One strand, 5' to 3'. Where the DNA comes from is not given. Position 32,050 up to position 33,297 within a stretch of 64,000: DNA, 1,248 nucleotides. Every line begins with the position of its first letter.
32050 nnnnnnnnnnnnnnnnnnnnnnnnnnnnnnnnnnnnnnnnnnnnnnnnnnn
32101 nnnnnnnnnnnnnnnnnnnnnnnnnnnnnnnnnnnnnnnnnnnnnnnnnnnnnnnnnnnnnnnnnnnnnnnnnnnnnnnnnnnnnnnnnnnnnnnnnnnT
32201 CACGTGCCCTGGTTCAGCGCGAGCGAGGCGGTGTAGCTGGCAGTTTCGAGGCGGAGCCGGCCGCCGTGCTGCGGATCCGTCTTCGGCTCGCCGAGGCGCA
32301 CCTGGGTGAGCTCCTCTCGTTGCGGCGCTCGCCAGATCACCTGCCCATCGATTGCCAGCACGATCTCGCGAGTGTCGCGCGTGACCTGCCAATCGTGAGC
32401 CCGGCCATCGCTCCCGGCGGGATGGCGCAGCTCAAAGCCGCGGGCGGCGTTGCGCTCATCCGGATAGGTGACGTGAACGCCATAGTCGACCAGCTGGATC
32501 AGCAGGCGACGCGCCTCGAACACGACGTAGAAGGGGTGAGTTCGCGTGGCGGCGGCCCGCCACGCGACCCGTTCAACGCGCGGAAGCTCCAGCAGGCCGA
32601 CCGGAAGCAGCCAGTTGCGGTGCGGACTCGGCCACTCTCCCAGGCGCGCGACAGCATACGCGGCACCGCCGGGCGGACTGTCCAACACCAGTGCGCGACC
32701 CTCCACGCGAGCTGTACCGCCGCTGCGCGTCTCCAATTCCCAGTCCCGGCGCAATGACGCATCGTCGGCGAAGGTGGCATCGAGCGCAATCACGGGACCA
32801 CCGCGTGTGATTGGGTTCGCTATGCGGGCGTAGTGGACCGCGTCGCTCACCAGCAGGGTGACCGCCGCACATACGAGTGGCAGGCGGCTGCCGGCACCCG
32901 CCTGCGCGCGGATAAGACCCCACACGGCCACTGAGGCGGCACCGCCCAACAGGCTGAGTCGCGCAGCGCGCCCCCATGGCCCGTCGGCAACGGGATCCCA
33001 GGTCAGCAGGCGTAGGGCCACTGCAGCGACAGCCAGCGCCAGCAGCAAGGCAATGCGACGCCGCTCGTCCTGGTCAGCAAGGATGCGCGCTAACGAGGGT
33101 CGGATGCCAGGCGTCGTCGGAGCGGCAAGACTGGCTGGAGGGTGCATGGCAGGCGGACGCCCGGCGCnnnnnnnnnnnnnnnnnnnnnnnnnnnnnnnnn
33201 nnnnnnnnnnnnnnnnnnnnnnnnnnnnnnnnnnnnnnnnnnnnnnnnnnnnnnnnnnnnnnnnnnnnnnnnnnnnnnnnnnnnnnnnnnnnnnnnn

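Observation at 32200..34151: Family C: three paralogues of a 3-TM anchor fused to a jelly-roll-like domain, two of them in tandem directly after the giant gene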

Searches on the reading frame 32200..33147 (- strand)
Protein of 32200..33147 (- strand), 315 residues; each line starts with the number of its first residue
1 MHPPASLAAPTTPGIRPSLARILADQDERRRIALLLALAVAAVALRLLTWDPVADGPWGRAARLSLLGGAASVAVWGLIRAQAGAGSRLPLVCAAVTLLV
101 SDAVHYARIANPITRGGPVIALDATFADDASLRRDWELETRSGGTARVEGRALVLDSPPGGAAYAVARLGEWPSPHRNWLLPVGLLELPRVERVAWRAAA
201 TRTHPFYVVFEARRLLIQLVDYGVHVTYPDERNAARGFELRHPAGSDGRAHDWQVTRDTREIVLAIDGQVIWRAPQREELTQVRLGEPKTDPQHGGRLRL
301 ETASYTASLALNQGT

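Call 8: search_protein_families(library=pfam, proteins=[window:32200-33147:-], max_evalue=10)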
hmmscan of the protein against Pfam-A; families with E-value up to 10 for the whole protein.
window:32200-33147:- (315 aa): 1 family
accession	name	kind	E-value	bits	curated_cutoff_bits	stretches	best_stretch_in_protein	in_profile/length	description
PF02210.31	Laminin_G_2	-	0.18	12.7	22.9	1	215-282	21-87/126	Laminin G domain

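Call 9: search_protein_families(library=ncbifam, proteins=[window:32200-33147:-], max_evalue=10)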
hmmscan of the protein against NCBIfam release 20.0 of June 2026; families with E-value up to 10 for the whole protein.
window:32200-33147:- (315 aa): 0 families
